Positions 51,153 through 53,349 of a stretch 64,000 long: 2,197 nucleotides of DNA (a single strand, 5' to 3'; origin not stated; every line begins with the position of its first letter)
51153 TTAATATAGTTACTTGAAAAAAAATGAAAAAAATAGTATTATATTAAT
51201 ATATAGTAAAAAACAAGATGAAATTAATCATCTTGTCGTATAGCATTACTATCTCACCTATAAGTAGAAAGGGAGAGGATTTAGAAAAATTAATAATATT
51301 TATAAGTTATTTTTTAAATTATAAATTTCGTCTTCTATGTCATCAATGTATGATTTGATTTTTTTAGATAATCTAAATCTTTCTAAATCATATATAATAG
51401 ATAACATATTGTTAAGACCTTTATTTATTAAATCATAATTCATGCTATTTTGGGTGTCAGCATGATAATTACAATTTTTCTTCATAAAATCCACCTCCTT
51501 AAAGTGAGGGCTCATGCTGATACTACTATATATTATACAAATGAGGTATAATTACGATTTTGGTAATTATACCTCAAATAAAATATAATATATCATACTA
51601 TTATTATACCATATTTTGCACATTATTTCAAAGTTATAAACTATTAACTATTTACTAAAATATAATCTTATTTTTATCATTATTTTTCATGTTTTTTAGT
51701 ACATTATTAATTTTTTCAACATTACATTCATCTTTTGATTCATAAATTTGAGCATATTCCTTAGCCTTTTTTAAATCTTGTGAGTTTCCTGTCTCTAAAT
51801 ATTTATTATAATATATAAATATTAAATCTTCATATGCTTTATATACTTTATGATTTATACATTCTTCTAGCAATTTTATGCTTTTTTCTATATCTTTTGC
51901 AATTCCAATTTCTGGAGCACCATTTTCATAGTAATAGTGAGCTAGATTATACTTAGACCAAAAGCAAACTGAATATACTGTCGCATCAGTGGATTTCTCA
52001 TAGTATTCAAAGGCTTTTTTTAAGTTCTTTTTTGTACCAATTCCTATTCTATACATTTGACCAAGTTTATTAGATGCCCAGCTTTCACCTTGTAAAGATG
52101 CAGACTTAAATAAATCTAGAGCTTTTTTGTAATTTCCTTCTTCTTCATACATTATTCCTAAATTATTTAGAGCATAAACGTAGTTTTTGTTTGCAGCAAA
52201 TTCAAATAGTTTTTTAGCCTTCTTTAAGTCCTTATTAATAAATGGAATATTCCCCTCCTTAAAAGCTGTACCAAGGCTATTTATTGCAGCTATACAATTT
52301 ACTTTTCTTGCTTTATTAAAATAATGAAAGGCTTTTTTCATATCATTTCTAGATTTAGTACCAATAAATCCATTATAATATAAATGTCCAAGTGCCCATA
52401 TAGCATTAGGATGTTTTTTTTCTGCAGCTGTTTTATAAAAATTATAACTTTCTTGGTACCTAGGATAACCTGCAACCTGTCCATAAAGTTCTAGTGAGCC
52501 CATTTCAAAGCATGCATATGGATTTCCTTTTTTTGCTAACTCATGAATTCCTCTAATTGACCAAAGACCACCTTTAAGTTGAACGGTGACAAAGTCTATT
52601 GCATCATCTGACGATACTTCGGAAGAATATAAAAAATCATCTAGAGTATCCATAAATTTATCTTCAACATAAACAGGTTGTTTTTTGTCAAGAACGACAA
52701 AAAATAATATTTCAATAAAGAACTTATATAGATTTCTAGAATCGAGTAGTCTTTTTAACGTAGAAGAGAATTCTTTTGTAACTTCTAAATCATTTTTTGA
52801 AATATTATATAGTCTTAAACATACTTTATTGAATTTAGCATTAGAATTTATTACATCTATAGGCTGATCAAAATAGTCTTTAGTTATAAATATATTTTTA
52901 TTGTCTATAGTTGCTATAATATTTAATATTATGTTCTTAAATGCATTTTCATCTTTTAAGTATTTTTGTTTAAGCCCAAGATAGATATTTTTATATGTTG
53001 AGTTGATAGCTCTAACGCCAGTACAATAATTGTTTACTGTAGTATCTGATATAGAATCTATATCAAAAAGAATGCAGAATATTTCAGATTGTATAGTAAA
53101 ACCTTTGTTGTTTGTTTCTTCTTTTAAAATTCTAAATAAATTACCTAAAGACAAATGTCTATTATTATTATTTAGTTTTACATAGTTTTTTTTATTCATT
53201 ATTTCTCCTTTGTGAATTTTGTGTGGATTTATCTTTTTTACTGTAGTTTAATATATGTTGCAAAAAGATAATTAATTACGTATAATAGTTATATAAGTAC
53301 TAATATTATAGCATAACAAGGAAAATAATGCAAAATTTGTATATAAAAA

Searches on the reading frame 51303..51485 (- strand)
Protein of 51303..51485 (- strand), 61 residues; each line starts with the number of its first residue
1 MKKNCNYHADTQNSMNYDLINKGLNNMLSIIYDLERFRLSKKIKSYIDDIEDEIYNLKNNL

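Call 24: search_protein_families(library=ncbifam, proteins=[window:51303-51485:-], max_evalue=1)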
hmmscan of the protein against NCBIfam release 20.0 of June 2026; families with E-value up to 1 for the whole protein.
seq(61 aa): 1 family
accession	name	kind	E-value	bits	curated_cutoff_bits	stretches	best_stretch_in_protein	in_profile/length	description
NF010030.0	PRK13505.1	equivalog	0.17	10.2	652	1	1-59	335-395/557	formate--tetrahydrofolate ligase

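Call 25: search_protein_families(library=phrogs, proteins=[window:51303-51485:-], max_evalue=1)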
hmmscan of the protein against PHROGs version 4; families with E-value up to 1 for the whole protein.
seq(61 aa): 0 families

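Call 85: search_protein_families(library=padloc, proteins=[window:51303-51485:-], max_evalue=1)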
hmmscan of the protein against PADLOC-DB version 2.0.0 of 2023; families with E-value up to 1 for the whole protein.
seq(61 aa): 0 families

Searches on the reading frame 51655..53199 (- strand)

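Call 24: search_protein_families(library=ncbifam, proteins=[window:51655-53199:-], max_evalue=1)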
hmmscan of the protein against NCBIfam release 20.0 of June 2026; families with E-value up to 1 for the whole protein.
window:51655-53199:- (514 aa): 5 families
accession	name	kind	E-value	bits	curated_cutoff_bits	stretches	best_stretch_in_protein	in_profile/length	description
NF038194.1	AlgK_TPR_lipo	equivalog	5.3e-06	25.4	700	1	264-399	263-395/448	alginate biosynthesis TPR repeat lipoprotein AlgK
NF033786.1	phenyl_MerG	equivalog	0.005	16.8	350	0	361-405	53-97/217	phenylmercury resistance protein MerG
NF045484.1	TransRegExoR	equivalog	0.0051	16.1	450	2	222-292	38-100/267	exopolysaccharide production regulator ExoR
NF003104.0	PRK04024.1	equivalog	0.1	11.3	489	1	162-219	337-395/412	2,3-bisphosphoglycerate-independent phosphoglycerate mutase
NF033762.1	social_mot_Tgl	equivalog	0.16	11.3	225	1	299-363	132-192/252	social motility TPR repeat lipoprotein Tgl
